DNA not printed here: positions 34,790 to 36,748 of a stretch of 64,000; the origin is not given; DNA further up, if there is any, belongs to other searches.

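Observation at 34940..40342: Translationally coupled UbiD-like decarboxylase + CoxM/CoxS/CoxL-type molybdenum hydroxylase four-gene operon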

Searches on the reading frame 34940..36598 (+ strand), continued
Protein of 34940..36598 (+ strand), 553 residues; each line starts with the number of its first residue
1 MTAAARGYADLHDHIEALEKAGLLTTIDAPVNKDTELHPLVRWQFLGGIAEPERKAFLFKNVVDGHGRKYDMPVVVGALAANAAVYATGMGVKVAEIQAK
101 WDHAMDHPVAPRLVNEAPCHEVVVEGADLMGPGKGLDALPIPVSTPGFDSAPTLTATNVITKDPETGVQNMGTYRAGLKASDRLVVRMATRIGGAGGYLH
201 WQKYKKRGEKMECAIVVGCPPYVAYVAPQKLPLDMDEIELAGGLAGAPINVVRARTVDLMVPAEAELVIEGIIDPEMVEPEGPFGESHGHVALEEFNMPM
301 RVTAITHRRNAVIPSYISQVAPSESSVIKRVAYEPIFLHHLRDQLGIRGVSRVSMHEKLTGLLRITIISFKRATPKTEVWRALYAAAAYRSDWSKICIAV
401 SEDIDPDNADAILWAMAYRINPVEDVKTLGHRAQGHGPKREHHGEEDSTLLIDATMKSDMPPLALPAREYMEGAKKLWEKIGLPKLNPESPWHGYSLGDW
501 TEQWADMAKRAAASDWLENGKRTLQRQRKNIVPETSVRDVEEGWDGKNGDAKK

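Call 43: search_protein_families(library=pfam, proteins=[L076:9650-10615:+, L072:10638-11423:+, L056:11307-12188:+, L059:1190-2416:+, L031:510-944:-, L029:2095-2487:+, L018:15635-16831:+, L010:2-871:+, L013:26-1075:+, L014:1932-2732:+])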
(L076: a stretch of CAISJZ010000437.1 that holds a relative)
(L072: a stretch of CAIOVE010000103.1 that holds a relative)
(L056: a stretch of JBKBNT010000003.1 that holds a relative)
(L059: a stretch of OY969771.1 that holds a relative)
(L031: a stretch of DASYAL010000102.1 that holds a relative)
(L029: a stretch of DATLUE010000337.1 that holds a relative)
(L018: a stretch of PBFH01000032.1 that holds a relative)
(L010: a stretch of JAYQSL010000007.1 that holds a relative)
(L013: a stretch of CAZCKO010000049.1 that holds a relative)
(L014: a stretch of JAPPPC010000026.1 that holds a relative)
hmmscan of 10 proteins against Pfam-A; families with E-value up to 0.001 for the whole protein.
L076:9650-10615:+ (322 aa): 1 family
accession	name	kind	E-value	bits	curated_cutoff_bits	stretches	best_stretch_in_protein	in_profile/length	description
PF09084.16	NMT1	-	1e-11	45.6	20.5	1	55-255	18-215/216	NMT1/THI5 like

L072:10638-11423:+ (262 aa): 1 family
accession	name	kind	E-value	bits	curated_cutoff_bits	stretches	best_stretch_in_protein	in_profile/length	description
PF00528.27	BPD_transp_1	-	1.7e-19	70.7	26.4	1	79-251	2-182/184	Binding-protein-dependent transport system inner membrane component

L056:11307-12188:+ (294 aa): 2 families
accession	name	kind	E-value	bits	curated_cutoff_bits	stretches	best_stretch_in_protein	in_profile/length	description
PF00005.33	ABC_tran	-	4.2e-35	121.8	25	1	72-214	2-136/137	ABC transporter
PF02463.25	SMC_N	-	3.9e-05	23.6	40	0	185-250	135-200/220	RecF/RecN/SMC N terminal domain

L059:1190-2416:+ (409 aa): 9 families
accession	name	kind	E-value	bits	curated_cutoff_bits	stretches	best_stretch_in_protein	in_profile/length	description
PF01494.25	FAD_binding_3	-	3.1e-57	194.8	22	1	7-322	3-323/349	FAD binding domain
PF01266.30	DAO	-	9e-08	32.4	27.9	0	8-39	2-33/353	FAD dependent oxidoreductase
PF00890.30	FAD_binding_2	-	2.5e-07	30.7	20.4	0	10-38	4-32/414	FAD binding domain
PF12831.13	FAD_oxidored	-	5.5e-07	29.7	27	0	9-37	3-31/416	FAD dependent oxidoreductase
PF04820.20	Trp_halogenase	-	2.1e-06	27.3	21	0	9-83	3-80/458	Tryptophan halogenase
PF13450.12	NAD_binding_8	-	4.1e-05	24.2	21.9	1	10-40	1-31/68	NAD(P)-binding Rossmann-like domain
PF03486.20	HI0933_like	-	0.00011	22.2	50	0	9-42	4-37/244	HI0933-like protein Rossmann domain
PF07992.20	Pyr_redox_2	-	0.00014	21.9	26.1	0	7-37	2-32/291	Pyridine nucleotide-disulphide oxidoreductase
PF13738.12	Pyr_redox_3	-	0.0007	19.4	30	0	10-38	2-31/305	Pyridine nucleotide-disulphide oxidoreductase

L031:510-944:- (145 aa): 2 families
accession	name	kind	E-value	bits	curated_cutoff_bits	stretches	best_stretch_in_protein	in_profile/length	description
PF01243.27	PNPOx_N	-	9.8e-11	42.5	28.1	1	11-110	4-89/120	Pyridoxamine 5'-phosphate oxidase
PF16242.11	Pyrid_ox_like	-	0.00012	22.1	28.8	1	12-113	6-101/149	Pyridoxamine 5'-phosphate oxidase like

L029:2095-2487:+ (131 aa): 0 families

L018:15635-16831:+ (399 aa): 3 families
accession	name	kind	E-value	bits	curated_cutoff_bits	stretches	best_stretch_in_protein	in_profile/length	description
PF13458.12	Peripla_BP_6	-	1e-68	233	31.7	1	28-368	1-341/343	Periplasmic binding protein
PF13433.12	Peripla_BP_5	-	2.3e-16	60.3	27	1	29-348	1-318/363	Periplasmic binding protein domain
PF01094.35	ANF_receptor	-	2e-06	27.5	25.4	1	49-329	3-300/353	Receptor family ligand binding region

L010:2-871:+ (290 aa): 1 family
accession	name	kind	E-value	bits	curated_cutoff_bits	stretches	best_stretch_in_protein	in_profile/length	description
PF01925.25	TauE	-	2.5e-23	83.4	32.6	1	55-279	2-237/237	Sulfite exporter TauE/SafE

L013:26-1075:+ (350 aa): 2 families
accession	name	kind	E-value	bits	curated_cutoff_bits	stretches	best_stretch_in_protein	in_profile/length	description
PF01977.22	UbiD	-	5.9e-58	195.9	23.3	1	2-183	18-200/206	3-octaprenyl-4-hydroxybenzoate carboxy-lyase Rift-related domain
PF20696.2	UbiD_C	-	3e-29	102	24.2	1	196-321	5-127/127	3-octaprenyl-4-hydroxybenzoate carboxy-lyase C-terminal domain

L014:1932-2732:+ (267 aa): 3 families
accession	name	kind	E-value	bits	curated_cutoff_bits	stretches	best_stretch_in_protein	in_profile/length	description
PF13561.12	adh_short_C2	-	7.6e-54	183.2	27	1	21-261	1-236/236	Enoyl-(Acyl carrier protein) reductase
PF00106.31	adh_short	-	3.5e-42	144.5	26.6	1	17-206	3-189/195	short chain dehydrogenase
PF08659.16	KR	-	1.6e-09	38.3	22.6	1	17-181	3-164/180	KR domain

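Call 45: search_protein_families(library=ncbifam, proteins=[L047:680-2209:-, L016:14773-15966:-, L059:1190-2416:+, L031:9639-10388:-, L039:2453-3283:+, L060:13714-15102:+, L031:11894-12481:-, L047:3328-4047:-, L020:12702-13274:-], max_evalue=0.00001)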
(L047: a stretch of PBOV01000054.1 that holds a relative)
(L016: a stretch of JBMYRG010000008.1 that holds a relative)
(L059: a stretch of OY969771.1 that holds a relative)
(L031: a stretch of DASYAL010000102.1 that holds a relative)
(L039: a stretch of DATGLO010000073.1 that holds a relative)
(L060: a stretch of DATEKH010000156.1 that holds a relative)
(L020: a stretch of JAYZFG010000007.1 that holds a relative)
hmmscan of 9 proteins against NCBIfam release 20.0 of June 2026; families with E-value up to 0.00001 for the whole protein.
L047:680-2209:- (510 aa): 40 families (the best 25 are shown)
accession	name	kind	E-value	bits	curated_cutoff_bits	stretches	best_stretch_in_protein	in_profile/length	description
NF004701.0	PRK06038.1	equivalog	3.1e-75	253.5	609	1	4-456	4-419/432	N-ethylammeline chlorohydrolase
NF005557.0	PRK07228.1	equivalog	6.8e-74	249.2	522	1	6-463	3-437/445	5'-deoxyadenosine deaminase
NF006252.0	PRK08393.1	equivalog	1.1e-70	238.8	617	1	6-462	3-422/424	N-ethylammeline chlorohydrolase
NF006549.0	PRK09045.1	equivalog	3.9e-63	213.6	540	2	190-458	172-434/444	TRZ/ATZ family hydrolase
NF006055.0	PRK08203.1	equivalog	6.1e-63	212.9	532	1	6-459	7-446/455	8-oxoguanine deaminase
NF006056.0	PRK08204.1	subfamily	2.1e-58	198.2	391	1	6-457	5-434/449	hypothetical protein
NF004995.0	PRK06380.1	subfamily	8.1e-53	179.9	567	1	6-454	3-414/418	metal-dependent hydrolase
NF009059.0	PRK12393.1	equivalog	3.5e-51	174.3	543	1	24-465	27-457/460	amidohydrolase family protein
NF005540.0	PRK07203.1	equivalog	2.4e-46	158.3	444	1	6-458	2-433/444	putative aminohydrolase SsnA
NF004801.0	PRK06151.1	subfamily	4.4e-45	154.4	416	1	28-471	27-470/491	chlorohydrolase family protein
TIGR03314.1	Se_ssnA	subfamily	2.6e-39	135.3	455.5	1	6-458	1-432/441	putative selenium metabolism protein SsnA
NF012037.0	PRK15493.1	equivalog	1.1e-34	120.1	779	2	184-453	159-423/435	bifunctional S-methyl-5'-thioadenosine deaminase/S-adenosylhomocysteine deaminase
NF006681.0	PRK09229.1-2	equivalog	2.8e-32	112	362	1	222-454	212-442/451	formimidoylglutamate deiminase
NF005211.0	PRK06687.1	equivalog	4.9e-31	107.9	703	1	196-446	169-416/419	TRZ/ATZ family protein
TIGR02967.1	guan_deamin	equivalog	2.2e-30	106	375.4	1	45-409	30-367/401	guanine deaminase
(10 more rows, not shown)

L016:14773-15966:- (398 aa): 12 families
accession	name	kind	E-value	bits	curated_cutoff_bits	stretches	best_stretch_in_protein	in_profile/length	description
NF002668.0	PRK02382.1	equivalog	4.2e-08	32.3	452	0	24-104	14-92/436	dihydroorotase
NF004995.0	PRK06380.1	subfamily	5.6e-08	32.2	567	0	3-73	3-67/418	metal-dependent hydrolase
NF006688.0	PRK09236.1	equivalog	6.6e-08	31.8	535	0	24-102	20-96/444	dihydroorotase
NF006269.1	PRK08418.1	equivalog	8.9e-08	31.3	320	0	301-350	341-392/408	aminofutalosine deaminase family hydrolase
NF004701.0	PRK06038.1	equivalog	9.4e-08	31.2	609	0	297-336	328-367/432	N-ethylammeline chlorohydrolase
NF005751.0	PRK07575.1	equivalog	9.5e-08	30.9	529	0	24-124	22-119/440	dihydroorotase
TIGR01178.1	ade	equivalog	1.6e-07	30.2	472.5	0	252-335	229-313/552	adenine deaminase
TIGR01224.1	hutI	equivalog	2.3e-07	30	298.15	0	24-73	4-53/377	imidazolonepropionase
NF006839.0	PRK09357.1-4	equivalog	3.1e-07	29.3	576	0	24-96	20-89/422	dihydroorotase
NF006558.0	PRK09059.1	equivalog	7.2e-07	28.1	645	0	23-97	22-97/430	dihydroorotase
TIGR01975.1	isoAsp_dipep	equivalog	1.1e-06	28.1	331.25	0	26-73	20-69/389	beta-aspartyl-peptidase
NF006837.0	PRK09357.1-2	equivalog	2e-06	26.7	575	0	24-192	19-180/428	dihydroorotase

L059:1190-2416:+ (409 aa): 58 families (the best 25 are shown)
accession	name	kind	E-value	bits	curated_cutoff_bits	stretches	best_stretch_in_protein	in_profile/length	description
NF004834.1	PRK06185.1-3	subfamily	6.1e-194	644.6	500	1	3-402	5-405/420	FAD-dependent oxidoreductase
NF004835.0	PRK06185.1-4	equivalog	3.3e-170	566.3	601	1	2-401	7-406/411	FAD-dependent oxidoreductase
NF004833.1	PRK06185.1-1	subfamily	1.5e-160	534.4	488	1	6-403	3-398/403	FAD-dependent oxidoreductase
NF006092.0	PRK08244.1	equivalog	6.1e-25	87.8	644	1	6-179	3-170/494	monooxygenase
NF004780.0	PRK06126.1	subfamily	6.1e-25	87.5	445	1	4-318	7-339/552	hypothetical protein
NF004829.0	PRK06183.1-3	subfamily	6.3e-25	87.9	390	1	5-186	8-193/520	bifunctional 3-(3-hydroxy-phenyl)propionate/3-hydroxycinnamic acid hydroxylase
NF004832.0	PRK06184.1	subfamily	3e-24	85.7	476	1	7-311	8-312/506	hypothetical protein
NF005612.0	PRK07364.1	equivalog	7.9e-22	77.3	487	1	5-385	18-396/415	FAD-dependent hydroxylase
NF006002.0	PRK08132.1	subfamily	1e-21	76.9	416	1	7-179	27-198/552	FAD-dependent oxidoreductase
TIGR01988.1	Ubi-OHases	subfamily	1.9e-21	76.4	224.65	1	10-346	4-343/387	ubiquinone biosynthesis hydroxylase, UbiH/UbiF/VisC/COQ6 family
NF005691.0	PRK07494.1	equivalog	2.4e-21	75.8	459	1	3-184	6-184/404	UbiH/UbiF family hydroxylase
NF033145.1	rif_monoox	equivalog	9.5e-21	74.2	800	1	9-183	4-169/472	rifampin monooxygenase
NF005303.0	PRK06834.1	subfamily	2e-20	72.8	625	1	8-317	6-299/488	hypothetical protein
NF046068.1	AkvoneHdxseDnrF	equivalog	4.4e-20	72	650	1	10-182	3-184/439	aklavinone 12-hydroxylase DnrF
NF005313.0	PRK06847.1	subfamily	2e-18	66.5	372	1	7-339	6-334/375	hypothetical protein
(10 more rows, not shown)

L031:9639-10388:- (250 aa): 4 families
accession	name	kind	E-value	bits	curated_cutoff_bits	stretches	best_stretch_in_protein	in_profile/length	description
TIGR03614.1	RutB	equivalog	1.6e-25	90.1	377.95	1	43-242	11-221/226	pyrimidine utilization protein B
NF008517.0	PRK11440.1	equivalog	2.5e-20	73.2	195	1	42-237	3-185/188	hydrolase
NF050097.1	BiurAmidohydBiuH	equivalog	9.2e-19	67.8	370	1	42-232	13-213/221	biuret amidohydrolase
NF008623.0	PRK11609.1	equivalog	7.5e-10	39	174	1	160-209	130-179/213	bifunctional nicotinamidase/pyrazinamidase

L039:2453-3283:+ (277 aa): 29 families (the best 25 are shown)
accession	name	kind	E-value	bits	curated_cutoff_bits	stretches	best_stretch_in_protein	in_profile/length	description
NF011457.0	PRK14875.1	equivalog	3.2e-33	115.2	307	1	22-275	109-371/372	acetoin dehydrogenase dihydrolipoyllysine-residue acetyltransferase subunit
NF045632.1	hydroxlase_HsaD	equivalog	9.2e-30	103.6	400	2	26-143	15-140/290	4,5:9,10-diseco-3-hydroxy-5,9,17-trioxoandrosta-1(10),2-diene-4-oate hydrolase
NF051488.1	bifunc_PcaDC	exception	2.8e-27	95.8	390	1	44-275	13-252/375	bifunctional 3-oxoadipate enol-lactonase/4-carboxymuconolactone decarboxylase PcaDC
TIGR02427.1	protocat_pcaD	equivalog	2.5e-23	82.8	255.85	2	51-140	23-112/251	3-oxoadipate enol-lactonase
NF002938.0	PRK03592.1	equivalog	1.9e-22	80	241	1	20-139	7-128/298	haloalkane dehalogenase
NF050089.1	i_nPHAscl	equivalog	2.3e-22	79.4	300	2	40-144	15-121/288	intracellular short-chain-length polyhydroxyalkanoate depolymerase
TIGR03611.1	RutD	equivalog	4.3e-19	68.9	238.5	1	35-138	5-111/258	pyrimidine utilization protein D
TIGR03695.1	menH_SHCHC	equivalog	1.2e-18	67.4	208.55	2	44-137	3-101/252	2-succinyl-6-hydroxy-2,4-cyclohexadiene-1-carboxylate synthase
TIGR03056.1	bchO_mg_che_rel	equivalog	2.9e-18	65.9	172.55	1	24-130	7-118/278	alpha/beta fold hydrolase BchO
NF051487.1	bifunc_PcaCD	exception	7.8e-18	64.7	430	2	51-137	182-268/413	bifunctional 4-carboxymuconolactone decarboxylase/3-oxoadipate enol-lactonase PcaCD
TIGR03343.1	biphenyl_bphD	equivalog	4.6e-17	62.1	462.15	1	32-184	19-170/282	2-hydroxy-6-oxo-6-phenylhexa-2,4-dienoate hydrolase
NF052610.1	macro_16_ester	equivalog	8.4e-17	61.4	420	2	211-270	218-277/281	alpha/beta fold macrolide esterase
NF041759.1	mac_hydro_EstT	equivalog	2.4e-16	59.7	450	2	212-273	216-277/278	macrolide hydrolase EstT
TIGR01250.1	pro_imino_pep_2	subfamily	2.1e-14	53.8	167.65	1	211-273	226-287/288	proline iminopeptidase-family hydrolase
NF033124.1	estX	equivalog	4.5e-12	45.7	600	1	91-143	78-130/280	macrolide esterase EstX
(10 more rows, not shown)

L060:13714-15102:+ (463 aa): 26 families (the best 25 are shown)
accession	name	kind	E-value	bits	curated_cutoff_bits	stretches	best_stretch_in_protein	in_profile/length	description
NF004815.0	PRK06169.1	equivalog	6.1e-55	186.6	506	1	29-392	16-380/471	amidase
NF005450.0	PRK07042.1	equivalog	6.1e-50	170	458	1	29-453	13-445/464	amidase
TIGR00132.1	gatA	equivalog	3.3e-47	161.3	481.1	1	41-301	14-281/466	Asp-tRNA(Asn)/Glu-tRNA(Gln) amidotransferase subunit GatA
NF005688.0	PRK07488.1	equivalog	2.9e-46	158.3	532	1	30-306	18-289/474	indoleacetamide hydrolase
NF004816.0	PRK06170.1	equivalog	4.8e-46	157.4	503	1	27-309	16-312/493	amidase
NF005687.0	PRK07487.1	subfamily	5.5e-45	154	428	1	43-379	28-365/468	amidase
NF004766.0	PRK06102.1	equivalog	2.3e-43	149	559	1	30-460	15-451/455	amidase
NF005460.0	PRK07056.1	subfamily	4.9e-43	147.7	447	1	27-461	12-454/457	amidase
NF004717.0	PRK06061.1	equivalog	1e-38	133.3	498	1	29-293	23-293/483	amidase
NF006631.0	PRK09201.1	equivalog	1.8e-38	132.5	461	1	34-290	18-285/466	AtzE family amidohydrolase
NF005686.0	PRK07486.1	subfamily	1.2e-37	129.8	465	1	40-243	31-243/486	amidase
NF006006.0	PRK08137.1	equivalog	3.2e-37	128.5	534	1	43-453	58-504/529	amidase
TIGR02715.1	amido_AtzE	subfamily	3.3e-37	128.5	425.75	1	33-320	10-309/452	AtzE family amidohydrolase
NF009119.0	PRK12470.1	equivalog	2.5e-34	119.1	498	1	35-454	21-446/462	amidase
NF004622.0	PRK05962.1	equivalog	2.1e-32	112.5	463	1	43-319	8-282/431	amidase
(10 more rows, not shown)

L031:11894-12481:- (196 aa): 1 family
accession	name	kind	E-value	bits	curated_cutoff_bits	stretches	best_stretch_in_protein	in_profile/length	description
NF049978.1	AminoSalDhMabB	equivalog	1.8e-08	34.2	650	1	99-171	261-331/351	5-aminosalicylate 1,2-dioxygenase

L047:3328-4047:- (240 aa): 57 families (the best 25 are shown)
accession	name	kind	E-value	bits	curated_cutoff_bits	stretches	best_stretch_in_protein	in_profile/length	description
NF006008.0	PRK08139.1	equivalog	5.2e-21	75.3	313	1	11-227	19-237/266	enoyl-CoA hydratase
NF005675.0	PRK07468.1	equivalog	6.5e-21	75.2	350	1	23-210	27-216/262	crotonase/enoyl-CoA hydratase family protein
NF051848.1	EnCoAHydtEchA19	equivalog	1.2e-20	74.2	400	1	6-239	3-241/258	enoyl-CoA hydratase EchA19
NF004795.0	PRK06143.1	subfamily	2.6e-20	73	283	1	85-205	93-213/260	enoyl-CoA hydratase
NF004517.0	PRK05862.1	equivalog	4.2e-19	69.1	396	1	6-234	7-236/257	enoyl-CoA hydratase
NF004840.0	PRK06190.1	equivalog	9.8e-19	68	253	1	17-222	18-225/260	enoyl-CoA hydratase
NF006699.0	PRK09245.1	subfamily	3e-18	66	354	1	1-213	1-223/266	crotonase/enoyl-CoA hydratase family protein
NF006588.0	PRK09120.1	equivalog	5e-18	65.3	276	1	8-233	13-244/276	p-hydroxycinnamoyl CoA hydratase/lyase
NF046063.1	oxepin_alt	equivalog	8.6e-18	64.7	300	1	21-219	20-221/254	oxepin-CoA hydrolase, alternative type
NF004796.0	PRK06144.1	subfamily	1.1e-17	64.5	272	1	3-197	8-207/262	enoyl-CoA hydratase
NF005925.0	PRK07938.1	equivalog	2.1e-17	63.3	260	1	38-194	40-192/252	enoyl-CoA hydratase family protein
NF005498.0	PRK07112.1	equivalog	2.9e-17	63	250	1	13-211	17-214/258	enoyl-CoA hydratase/isomerase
NF004525.0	PRK05870.1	equivalog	8.8e-17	61.9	285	1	24-218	26-218/249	enoyl-CoA hydratase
NF004781.0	PRK06127.1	subfamily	4.5e-16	59.3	291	1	3-195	11-208/269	enoyl-CoA hydratase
NF005699.0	PRK07509.1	equivalog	1.6e-15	57.5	249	1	5-210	6-218/267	crotonase/enoyl-CoA hydratase family protein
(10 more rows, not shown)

L020:12702-13274:- (191 aa): 0 families

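Call 49: search_solved_structures(query=L047:680-2209:-, max_evalue=1e-10)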
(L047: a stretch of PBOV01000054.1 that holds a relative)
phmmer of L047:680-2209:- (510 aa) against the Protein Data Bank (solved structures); distinct sequences matched with E-value up to 1e-10: 22.
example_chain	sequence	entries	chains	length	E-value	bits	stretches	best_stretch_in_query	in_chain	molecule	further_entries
4f0r_A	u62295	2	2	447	6.2e-44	153.6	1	207-452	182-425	5-methylthioadenosine/S-adenosylhomocysteine deaminase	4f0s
4dzh_A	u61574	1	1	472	1.6e-41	145.7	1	46-454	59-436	AMIDOHYDROLASE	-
4dyk_A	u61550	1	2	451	2.4e-41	145.1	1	208-455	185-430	AMIDOHYDROLASE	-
4gbd_A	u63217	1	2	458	2.6e-41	145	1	208-455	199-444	Putative uncharacterized protein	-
3lnp_A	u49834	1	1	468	9.9e-40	139.8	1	209-455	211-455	Amidohydrolase family Protein OLEI01672_1_465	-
4v1x_A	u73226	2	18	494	3.8e-38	134.5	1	10-448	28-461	ATRAZINE CHLOROHYDROLASE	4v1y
3hpa_A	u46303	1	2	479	5.9e-37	130.6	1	5-457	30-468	AMIDOHYDROLASE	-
7ww2_A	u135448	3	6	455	1e-35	126.5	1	17-455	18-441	8-oxoguanine deaminase | Hydroxydechloroatrazine ethylaminohydrolase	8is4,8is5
2paj_A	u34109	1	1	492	1.6e-27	99.5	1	7-460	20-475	putative cytosine/guanine deaminase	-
1p1m_A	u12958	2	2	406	5.6e-27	97.7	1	206-456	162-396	Hypothetical protein TM0936 | Uncharacterized protein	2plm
1j6p_A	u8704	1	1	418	6.3e-27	97.6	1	206-456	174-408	METAL-DEPENDENT HYDROLASE OF CYTOSINEDEMANIASE/CHLOROHYDROLASE FAMILY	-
5hme_A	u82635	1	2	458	3.3e-26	95.2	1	5-462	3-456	Triazine hydrolase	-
3ls9_A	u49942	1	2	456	4.5e-26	94.7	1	6-462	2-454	Triazine hydrolase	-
4l9x_A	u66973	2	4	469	6.2e-26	94.3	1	3-462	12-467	Triazine hydrolase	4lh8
5hmd_A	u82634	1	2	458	7.4e-26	94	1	5-462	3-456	Triazine hydrolase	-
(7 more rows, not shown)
